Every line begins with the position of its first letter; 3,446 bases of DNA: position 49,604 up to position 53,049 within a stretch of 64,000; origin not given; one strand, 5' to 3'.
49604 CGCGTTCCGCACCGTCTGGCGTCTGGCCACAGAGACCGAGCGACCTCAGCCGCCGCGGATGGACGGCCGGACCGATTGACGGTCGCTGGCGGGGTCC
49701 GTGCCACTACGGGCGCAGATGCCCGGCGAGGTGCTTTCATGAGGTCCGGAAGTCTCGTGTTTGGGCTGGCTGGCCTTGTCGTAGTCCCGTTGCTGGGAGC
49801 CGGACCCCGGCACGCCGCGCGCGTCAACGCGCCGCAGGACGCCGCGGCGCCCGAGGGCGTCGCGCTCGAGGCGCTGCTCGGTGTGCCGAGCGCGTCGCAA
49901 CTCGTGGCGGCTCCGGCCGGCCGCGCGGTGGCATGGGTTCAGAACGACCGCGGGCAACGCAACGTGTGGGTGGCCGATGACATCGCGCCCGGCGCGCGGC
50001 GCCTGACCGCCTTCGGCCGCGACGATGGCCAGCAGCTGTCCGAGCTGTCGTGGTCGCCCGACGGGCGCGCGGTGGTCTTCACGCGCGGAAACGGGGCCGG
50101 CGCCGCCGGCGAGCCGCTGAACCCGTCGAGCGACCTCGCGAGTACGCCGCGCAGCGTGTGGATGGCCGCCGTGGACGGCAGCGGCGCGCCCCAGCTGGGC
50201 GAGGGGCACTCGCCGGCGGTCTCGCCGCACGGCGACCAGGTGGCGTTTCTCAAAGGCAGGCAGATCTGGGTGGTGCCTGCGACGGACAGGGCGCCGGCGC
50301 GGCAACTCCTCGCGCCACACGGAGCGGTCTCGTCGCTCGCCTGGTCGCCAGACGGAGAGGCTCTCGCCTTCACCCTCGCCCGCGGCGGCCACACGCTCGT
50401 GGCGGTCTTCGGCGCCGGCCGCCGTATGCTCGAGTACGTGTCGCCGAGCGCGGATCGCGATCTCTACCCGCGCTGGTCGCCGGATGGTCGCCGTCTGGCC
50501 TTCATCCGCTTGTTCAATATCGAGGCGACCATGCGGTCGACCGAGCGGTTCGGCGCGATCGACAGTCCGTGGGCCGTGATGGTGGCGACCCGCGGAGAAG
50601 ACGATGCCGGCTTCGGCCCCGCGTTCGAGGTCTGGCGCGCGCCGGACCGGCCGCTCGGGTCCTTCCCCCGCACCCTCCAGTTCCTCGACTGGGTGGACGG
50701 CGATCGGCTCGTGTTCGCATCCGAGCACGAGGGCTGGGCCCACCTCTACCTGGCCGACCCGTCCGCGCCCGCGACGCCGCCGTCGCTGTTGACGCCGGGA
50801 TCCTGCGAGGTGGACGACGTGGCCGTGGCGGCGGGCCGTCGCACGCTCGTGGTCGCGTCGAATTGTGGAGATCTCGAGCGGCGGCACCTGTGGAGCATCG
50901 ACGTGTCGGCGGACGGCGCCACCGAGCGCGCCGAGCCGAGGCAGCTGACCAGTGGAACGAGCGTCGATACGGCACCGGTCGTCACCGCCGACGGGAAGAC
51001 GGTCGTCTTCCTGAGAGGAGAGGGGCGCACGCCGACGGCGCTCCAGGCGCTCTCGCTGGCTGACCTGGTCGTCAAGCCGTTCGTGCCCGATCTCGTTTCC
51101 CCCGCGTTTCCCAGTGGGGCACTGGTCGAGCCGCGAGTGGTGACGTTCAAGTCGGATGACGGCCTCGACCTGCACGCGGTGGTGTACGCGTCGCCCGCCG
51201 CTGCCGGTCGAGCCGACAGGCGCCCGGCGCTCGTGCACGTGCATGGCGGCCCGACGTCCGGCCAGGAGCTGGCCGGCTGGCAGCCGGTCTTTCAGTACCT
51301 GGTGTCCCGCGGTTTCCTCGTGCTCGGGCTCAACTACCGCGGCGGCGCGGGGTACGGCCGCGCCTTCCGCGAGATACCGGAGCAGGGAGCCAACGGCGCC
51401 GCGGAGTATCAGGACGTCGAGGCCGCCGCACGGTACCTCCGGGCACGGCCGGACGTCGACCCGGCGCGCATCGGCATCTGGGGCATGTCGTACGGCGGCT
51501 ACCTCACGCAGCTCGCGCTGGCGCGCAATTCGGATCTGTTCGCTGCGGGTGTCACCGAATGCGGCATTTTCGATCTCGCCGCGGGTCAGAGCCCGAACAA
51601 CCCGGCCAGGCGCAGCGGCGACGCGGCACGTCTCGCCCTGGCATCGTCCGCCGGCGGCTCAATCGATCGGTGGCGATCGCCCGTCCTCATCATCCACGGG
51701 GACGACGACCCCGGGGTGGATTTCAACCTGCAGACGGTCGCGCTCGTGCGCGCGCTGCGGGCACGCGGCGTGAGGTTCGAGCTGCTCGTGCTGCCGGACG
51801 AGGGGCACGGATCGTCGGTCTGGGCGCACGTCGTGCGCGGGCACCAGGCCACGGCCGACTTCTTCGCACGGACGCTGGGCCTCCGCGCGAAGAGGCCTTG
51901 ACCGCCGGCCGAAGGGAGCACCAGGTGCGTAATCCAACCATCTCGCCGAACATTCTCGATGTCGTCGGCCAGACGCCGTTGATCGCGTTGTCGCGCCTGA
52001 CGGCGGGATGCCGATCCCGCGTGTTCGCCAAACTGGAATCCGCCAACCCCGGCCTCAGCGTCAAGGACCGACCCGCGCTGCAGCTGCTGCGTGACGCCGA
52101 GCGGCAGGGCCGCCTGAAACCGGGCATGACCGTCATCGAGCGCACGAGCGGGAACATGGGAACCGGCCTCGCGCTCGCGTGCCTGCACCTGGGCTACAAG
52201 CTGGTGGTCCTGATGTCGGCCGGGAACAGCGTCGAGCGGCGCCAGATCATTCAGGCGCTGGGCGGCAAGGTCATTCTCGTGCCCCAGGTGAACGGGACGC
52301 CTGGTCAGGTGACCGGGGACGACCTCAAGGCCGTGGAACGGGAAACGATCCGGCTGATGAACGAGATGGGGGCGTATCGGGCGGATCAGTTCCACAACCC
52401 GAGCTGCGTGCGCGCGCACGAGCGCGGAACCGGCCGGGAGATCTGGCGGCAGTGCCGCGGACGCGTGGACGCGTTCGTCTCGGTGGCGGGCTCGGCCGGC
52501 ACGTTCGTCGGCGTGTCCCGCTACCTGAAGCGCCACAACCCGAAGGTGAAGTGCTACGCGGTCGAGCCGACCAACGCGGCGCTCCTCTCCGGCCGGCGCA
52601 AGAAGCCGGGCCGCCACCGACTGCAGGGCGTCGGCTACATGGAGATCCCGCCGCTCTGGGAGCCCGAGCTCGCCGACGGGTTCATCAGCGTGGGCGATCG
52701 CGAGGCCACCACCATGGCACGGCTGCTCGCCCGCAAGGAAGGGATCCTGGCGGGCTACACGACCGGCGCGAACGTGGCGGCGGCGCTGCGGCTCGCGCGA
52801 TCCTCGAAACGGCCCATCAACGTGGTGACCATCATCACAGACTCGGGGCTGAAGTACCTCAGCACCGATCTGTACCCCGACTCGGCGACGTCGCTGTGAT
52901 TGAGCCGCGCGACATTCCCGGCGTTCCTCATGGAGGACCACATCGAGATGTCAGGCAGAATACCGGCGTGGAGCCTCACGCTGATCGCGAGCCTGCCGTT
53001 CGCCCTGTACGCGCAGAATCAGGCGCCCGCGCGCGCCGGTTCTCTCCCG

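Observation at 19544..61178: Recurrent AT-rich box (core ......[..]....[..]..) marks the 5' regions of the accessory operons: candidate shared promoter/operator of a regulon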

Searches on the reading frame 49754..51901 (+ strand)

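Call 9: search_protein_families(library=pfam, proteins=[window:49754-51901:+])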
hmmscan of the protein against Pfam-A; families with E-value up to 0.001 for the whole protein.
window:49754-51901:+ (715 aa): 11 families
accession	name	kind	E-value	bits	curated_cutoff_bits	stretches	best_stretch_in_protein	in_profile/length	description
PF00326.27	Peptidase_S9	-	1.9e-38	132.5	22.6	1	513-709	7-211/213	Prolyl oligopeptidase family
PF07676.18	PD40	-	1.1e-19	70.2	20.9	0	236-251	11-26/38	WD40-like Beta Propeller Repeat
PF00930.27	DPPIV_N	-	2.8e-16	59.6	22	1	314-395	245-325/354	Dipeptidyl peptidase IV (DPP IV) N-terminal region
PF00561.26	Abhydrolase_1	-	5.2e-10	39.8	25.8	1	491-623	1-127/245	alpha/beta hydrolase fold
PF20434.5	BD-FAE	-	4e-09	36.7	26.8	1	487-591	10-109/215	BD-FAE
PF02129.25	Peptidase_S15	-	6.9e-08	32.9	23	1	487-611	16-135/262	X-Pro dipeptidyl-peptidase (S15 family)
PF01738.24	DLH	-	1e-07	32.3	21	1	549-686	75-187/217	Dienelactone hydrolase family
PF12146.15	Hydrolase_4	-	1.5e-05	24.9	27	0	490-611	4-116/239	Serine aminopeptidase, S33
PF07859.19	Abhydrolase_3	-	8.3e-05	22.9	25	0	550-594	47-94/210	alpha/beta hydrolase fold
PF12894.13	ANAPC4_WD40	-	0.00011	22.8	22.9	0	167-216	25-65/91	Anaphase-promoting complex subunit 4 WD40 domain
PF10503.15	Esterase_PHB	-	0.00011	21.9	23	1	477-654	5-182/219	Esterase PHB depolymerase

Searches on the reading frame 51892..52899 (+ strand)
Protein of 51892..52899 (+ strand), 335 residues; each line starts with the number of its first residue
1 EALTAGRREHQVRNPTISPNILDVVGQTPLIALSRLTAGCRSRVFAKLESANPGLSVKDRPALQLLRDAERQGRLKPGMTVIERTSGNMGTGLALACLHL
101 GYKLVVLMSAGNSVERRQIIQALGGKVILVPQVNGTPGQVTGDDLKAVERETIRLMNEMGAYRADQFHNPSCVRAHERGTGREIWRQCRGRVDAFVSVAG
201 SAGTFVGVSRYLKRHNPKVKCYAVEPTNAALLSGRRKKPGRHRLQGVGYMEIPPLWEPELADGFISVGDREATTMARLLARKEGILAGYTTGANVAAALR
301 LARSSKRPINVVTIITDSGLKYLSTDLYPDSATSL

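Call 9: search_protein_families(library=pfam, proteins=[window:51892-52899:+])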
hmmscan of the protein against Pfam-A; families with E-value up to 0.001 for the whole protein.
window:51892-52899:+ (335 aa): 1 family
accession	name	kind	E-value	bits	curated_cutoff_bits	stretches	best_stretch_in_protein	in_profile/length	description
PF00291.31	PALP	-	1.3e-69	235.3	35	1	22-317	2-295/295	Pyridoxal-phosphate dependent enzyme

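Call 36: search_protein_families(library=ncbifam, proteins=[window:51892-52899:+], max_evalue=0.00001)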
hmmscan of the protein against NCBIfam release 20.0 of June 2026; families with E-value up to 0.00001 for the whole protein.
window:51892-52899:+ (335 aa): 31 families (the best 25 are shown)
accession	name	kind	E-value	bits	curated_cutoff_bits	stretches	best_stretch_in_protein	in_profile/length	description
TIGR01136.1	cysKM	subfamily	2.9e-92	309.2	344.15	1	22-328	2-299/299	cysteine synthase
TIGR01139.1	cysK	equivalog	2.3e-87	293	350.95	1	23-328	3-298/298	cysteine synthase A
NF007989.0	PRK10717.1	equivalog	2.6e-85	286.4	387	1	17-330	4-320/334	cysteine synthase A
NF008735.0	PRK11761.1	equivalog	5.7e-74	249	413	1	20-329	5-295/296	cysteine synthase CysM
TIGR01137.1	cysta_beta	equivalog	1.2e-72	245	510.25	1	18-325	2-308/457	cystathionine beta-synthase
TIGR01138.1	cysM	equivalog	2.1e-71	240.8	394.2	1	21-328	2-290/290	cysteine synthase B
TIGR03945.1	PLP_SbnA_fam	equivalog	2.8e-62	210.5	349.95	1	21-325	1-297/304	2,3-diaminopropionate biosynthesis protein SbnA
NF053679.1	CysteaSynCapA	equivalog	5.1e-61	206.3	600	1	17-328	6-319/329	cysteate synthase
NF052478.1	CystDsulMYC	equivalog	2.7e-18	66.4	600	1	43-325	38-323/354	L-cysteine desulfhydrase Cds1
NF009130.0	PRK12483.1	subfamily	4.3e-17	61.9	801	1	9-248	20-243/521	threonine ammonia-lyase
NF006390.0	PRK08639.1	equivalog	5.4e-17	61.9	421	1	20-237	18-223/418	threonine ammonia-lyase IlvA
TIGR01124.1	ilvA_2Cterm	equivalog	6.8e-16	57.9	411.3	1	19-248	9-223/499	threonine ammonia-lyase, biosynthetic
NF006674.0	PRK09224.1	subfamily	2.1e-15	56.4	577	1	17-248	15-231/508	threonine ammonia-lyase IlvA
NF005292.0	PRK06815.1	equivalog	2.3e-15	56.5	371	1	23-232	17-210/320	threonine/serine dehydratase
TIGR02079.1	THD1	equivalog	3.5e-12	45.8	440.55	1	20-232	9-210/410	threonine ammonia-lyase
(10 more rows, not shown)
